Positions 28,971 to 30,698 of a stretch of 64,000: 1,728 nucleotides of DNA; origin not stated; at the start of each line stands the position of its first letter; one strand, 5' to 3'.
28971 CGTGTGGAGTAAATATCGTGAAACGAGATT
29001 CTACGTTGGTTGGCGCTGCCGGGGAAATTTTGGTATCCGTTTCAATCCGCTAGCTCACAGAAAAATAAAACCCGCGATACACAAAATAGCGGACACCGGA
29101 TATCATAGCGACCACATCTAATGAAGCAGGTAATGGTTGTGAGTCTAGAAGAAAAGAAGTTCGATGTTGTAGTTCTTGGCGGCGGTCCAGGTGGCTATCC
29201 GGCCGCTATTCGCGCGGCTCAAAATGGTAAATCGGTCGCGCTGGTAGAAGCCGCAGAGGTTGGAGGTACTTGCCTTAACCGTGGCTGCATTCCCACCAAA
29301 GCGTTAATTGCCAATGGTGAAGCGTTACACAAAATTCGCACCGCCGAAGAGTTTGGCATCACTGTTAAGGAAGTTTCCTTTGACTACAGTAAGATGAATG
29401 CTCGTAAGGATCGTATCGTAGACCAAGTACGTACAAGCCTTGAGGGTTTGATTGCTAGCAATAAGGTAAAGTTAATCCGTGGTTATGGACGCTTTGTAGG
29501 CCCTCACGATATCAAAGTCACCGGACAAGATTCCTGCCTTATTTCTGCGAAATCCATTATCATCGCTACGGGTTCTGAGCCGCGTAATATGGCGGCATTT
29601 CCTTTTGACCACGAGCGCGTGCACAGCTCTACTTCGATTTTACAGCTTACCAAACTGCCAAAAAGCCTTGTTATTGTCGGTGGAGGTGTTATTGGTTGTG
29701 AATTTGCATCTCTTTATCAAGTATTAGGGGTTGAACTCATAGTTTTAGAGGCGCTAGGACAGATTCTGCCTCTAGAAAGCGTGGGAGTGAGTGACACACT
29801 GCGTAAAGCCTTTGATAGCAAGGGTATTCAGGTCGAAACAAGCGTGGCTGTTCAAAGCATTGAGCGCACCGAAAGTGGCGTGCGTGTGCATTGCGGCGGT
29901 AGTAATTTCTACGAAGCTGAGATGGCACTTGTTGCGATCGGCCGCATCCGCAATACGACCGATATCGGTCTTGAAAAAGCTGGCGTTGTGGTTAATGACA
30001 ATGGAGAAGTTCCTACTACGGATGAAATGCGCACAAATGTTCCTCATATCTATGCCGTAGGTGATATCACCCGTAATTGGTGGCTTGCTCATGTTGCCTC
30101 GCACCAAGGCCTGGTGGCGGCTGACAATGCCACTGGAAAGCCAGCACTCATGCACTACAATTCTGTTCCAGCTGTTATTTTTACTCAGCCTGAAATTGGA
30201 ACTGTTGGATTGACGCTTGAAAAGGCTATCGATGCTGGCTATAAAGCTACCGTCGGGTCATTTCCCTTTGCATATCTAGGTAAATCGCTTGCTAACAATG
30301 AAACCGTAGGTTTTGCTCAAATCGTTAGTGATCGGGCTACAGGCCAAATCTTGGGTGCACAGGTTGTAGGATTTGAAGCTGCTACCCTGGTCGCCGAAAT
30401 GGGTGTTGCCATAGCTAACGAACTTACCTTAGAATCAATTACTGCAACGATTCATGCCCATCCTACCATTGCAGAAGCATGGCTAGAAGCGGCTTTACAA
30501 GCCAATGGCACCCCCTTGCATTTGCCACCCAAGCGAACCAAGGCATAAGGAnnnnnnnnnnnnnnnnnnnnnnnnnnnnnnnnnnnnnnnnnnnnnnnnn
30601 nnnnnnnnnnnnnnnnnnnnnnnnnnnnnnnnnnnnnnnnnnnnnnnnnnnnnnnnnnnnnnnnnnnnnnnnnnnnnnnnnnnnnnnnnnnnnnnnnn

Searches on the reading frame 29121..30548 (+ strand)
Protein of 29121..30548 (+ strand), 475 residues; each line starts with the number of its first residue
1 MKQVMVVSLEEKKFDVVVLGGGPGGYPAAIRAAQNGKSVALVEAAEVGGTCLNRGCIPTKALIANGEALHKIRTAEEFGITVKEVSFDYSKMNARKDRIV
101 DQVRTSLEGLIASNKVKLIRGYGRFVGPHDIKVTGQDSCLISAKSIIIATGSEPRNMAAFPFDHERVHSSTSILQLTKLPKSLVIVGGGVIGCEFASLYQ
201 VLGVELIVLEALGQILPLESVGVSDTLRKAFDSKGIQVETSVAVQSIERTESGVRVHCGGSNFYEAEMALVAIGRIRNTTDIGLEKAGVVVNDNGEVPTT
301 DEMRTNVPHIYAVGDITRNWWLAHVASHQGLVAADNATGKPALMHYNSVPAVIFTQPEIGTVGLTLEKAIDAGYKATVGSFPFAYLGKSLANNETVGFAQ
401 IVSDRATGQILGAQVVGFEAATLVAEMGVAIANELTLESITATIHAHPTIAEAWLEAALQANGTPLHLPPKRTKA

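Call 31: search_protein_families(library=ncbifam, proteins=[window:29121-30548:+])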
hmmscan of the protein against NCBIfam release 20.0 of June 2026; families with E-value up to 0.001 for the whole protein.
window:29121-30548:+ (475 aa): 78 families (the best 25 are shown)
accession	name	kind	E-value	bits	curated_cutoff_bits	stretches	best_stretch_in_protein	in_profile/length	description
TIGR01350.1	lipoamide_DH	equivalog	1.5e-159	531.6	408.8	1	13-467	1-460/461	dihydrolipoyl dehydrogenase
TIGR02053.1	MerA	equivalog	2e-102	343.6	454.45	1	14-459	1-451/465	mercury(II) reductase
NF003585.0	PRK05249.1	equivalog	1.3e-99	334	465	1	11-461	4-457/464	Si-specific NAD(P)(+) transhydrogenase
NF004776.0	PRK06116.1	equivalog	2.9e-95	319.9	480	1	11-453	2-445/450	glutathione-disulfide reductase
NF005883.0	PRK07845.1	equivalog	2.9e-93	313.3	479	1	15-460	4-458/466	NAD(P)H-quinone dehydrogenase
NF004943.0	PRK06292.2-1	equivalog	3e-87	293.3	432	1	12-458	2-452/456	dihydrolipoyl dehydrogenase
NF004992.0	PRK06370.1-4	equivalog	4.4e-87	292.4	629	1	11-454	2-448/459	FAD-containing oxidoreductase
NF004991.0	PRK06370.1-3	subfamily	1.3e-86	291.2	620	1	12-459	34-485/509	FAD-containing oxidoreductase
NF004945.0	PRK06292.2-3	equivalog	2.2e-83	280.7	494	1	12-454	2-445/457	dihydrolipoyl dehydrogenase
NF005884.0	PRK07846.1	equivalog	4.9e-83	279.3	501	1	12-459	2-449/454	mycothione reductase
TIGR01424.1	gluta_reduc_2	equivalog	8.5e-83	278.4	606.05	1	14-453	3-441/446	glutathione-disulfide reductase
NF004947.0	PRK06292.2-5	equivalog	5.4e-80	269.6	592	1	12-458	2-455/474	dihydrolipoyl dehydrogenase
NF004939.0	PRK06292.1-1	equivalog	2.7e-79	267.1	435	1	11-467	3-463/476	dihydrolipoyl dehydrogenase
TIGR03452.1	mycothione_red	equivalog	1.2e-74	251.9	635.65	1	13-458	2-448/452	mycothione reductase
NF041853.1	hythiocyan_redase_MerA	equivalog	5.8e-74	249.5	650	1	12-454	2-434/440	hypothiocyanous acid reductase MerA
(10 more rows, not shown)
